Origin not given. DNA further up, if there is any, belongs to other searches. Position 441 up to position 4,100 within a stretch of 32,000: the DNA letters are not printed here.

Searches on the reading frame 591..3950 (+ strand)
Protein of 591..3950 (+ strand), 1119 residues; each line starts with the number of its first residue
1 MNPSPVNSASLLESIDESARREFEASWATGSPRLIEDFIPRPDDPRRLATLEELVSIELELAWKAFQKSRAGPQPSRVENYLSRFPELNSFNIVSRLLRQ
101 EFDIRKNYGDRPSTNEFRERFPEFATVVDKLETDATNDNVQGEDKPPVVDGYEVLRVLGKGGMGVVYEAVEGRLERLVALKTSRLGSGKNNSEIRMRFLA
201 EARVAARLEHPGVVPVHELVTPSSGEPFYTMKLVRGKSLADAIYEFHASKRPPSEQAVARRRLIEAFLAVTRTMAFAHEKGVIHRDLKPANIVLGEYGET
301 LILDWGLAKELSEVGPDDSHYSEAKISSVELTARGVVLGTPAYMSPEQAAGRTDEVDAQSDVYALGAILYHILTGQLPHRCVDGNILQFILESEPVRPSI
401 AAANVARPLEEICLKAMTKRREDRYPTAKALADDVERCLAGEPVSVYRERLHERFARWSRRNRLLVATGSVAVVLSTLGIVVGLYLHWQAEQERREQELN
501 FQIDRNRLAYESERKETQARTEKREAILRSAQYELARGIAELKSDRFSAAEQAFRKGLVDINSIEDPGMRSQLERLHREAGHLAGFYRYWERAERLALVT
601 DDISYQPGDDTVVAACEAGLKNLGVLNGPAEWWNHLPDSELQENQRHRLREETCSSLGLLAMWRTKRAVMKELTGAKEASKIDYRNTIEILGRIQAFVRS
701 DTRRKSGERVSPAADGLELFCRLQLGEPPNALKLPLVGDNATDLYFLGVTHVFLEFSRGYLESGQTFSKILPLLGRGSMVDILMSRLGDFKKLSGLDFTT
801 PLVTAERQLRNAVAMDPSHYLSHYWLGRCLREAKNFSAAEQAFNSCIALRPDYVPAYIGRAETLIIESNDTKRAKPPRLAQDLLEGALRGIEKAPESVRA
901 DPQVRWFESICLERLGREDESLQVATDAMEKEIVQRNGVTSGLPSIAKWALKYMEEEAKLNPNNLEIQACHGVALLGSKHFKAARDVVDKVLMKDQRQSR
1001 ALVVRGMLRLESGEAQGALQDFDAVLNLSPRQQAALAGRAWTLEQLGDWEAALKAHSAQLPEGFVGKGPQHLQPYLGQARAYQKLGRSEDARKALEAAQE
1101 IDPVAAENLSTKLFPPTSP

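Call 17: search_protein_families(library=pfam, proteins=[window:591-3950:+], max_evalue=0.01)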
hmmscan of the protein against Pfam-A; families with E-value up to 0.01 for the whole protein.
window:591-3950:+ (1119 aa): 16 families
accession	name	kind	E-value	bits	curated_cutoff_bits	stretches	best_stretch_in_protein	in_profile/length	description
PF00069.31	Pkinase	-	1.1e-34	120.5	31.7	1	152-424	1-251/263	Protein kinase domain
PF07714.23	PK_Tyr_Ser-Thr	-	2.6e-20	73.3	23.1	1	154-429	3-252/258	Protein tyrosine and serine/threonine kinase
PF14559.12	TPR_19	-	1.5e-15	57.7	25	2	804-857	9-61/68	Tetratricopeptide repeat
PF07719.23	TPR_2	-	6.6e-14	51.3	27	2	822-853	3-34/34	Tetratricopeptide repeat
PF13432.12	TPR_16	-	1.9e-13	51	32.7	1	805-852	16-63/65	Tetratricopeptide repeat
PF00515.34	TPR_1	-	1.8e-12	46.9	27.8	1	822-853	3-34/34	Tetratricopeptide repeat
PF13431.12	TPR_17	-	5.1e-11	42.4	24.4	0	810-841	3-34/34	Tetratricopeptide repeat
PF13181.12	TPR_8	-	4.1e-10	39.4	25.7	1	1075-1103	4-32/34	Tetratricopeptide repeat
PF25062.1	ARM_TT21_N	-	2.4e-09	37.7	40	1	954-1055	85-190/222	Tetratricopeptide repeat protein 21 N-terminal ARM repeat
PF23914.1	TPR_CcmH_CycH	-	3e-08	34.1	42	1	950-1033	69-155/158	Cytochrome c-type biogenesis protein H TPR domain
PF13424.12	TPR_12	-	2.2e-07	31.4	30.1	0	1038-1102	8-75/77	Tetratricopeptide repeat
PF13371.12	TPR_9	-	5.9e-07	29.9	35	1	976-1036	6-66/73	Tetratricopeptide repeat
PF13174.12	TPR_6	-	2.2e-06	28.4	26.3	0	824-852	4-32/33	Tetratricopeptide repeat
PF03109.22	ABC1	-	4.4e-05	23.2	22.9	1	213-313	129-219/244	ABC1 atypical kinase-like domain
PF01636.29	APH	-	0.001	19.3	23.2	1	253-308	145-197/239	Phosphotransferase enzyme family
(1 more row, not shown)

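Call 18: search_protein_families(library=padloc, proteins=[window:591-3950:+], max_evalue=0.001)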
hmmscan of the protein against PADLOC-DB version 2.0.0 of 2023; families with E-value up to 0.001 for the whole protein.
window:591-3950:+ (1119 aa): 32 families (the best 25 are shown)
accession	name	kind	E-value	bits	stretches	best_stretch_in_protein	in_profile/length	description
PDLC04042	PD-T4-6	-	9e-71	236.9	1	148-442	7-276/292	-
PDLC04053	PD-T4-6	-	9.8e-60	200.6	1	148-468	7-299/311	-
PDLC04061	PD-T4-6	-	4e-59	199.4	1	150-440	16-285/510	-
PDLC04043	PD-T4-6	-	4e-56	189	1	150-482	15-331/452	-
PDLC04054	PD-T4-6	-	1.9e-54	183.4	1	148-445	8-280/347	-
PDLC04052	PD-T4-6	-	7.8e-53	178.4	1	150-445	9-283/496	-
PDLC04138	mad6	-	1.4e-52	177.5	1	134-446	35-321/659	mads_6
PDLC04060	PD-T4-6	-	1.4e-51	174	1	150-446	8-277/486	-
PDLC04041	PD-T4-6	-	1.5e-50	170.7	1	151-438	29-293/443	-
PDLC04040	PD-T4-6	-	1.5e-50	170.5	1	157-447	1-274/547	-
PDLC04047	PD-T4-6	-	6e-50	168.2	1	149-445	9-279/327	-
PDLC04039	PD-T4-6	-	1.1e-48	164.5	1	149-442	13-279/458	-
PDLC01088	C3a189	-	2.4e-45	153.4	1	156-452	3-261/840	kinase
PDLC04057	PD-T4-6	-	9.6e-43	144.8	1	152-445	10-277/443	-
PDLC04048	PD-T4-6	-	5.8e-41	139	1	150-439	10-273/354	-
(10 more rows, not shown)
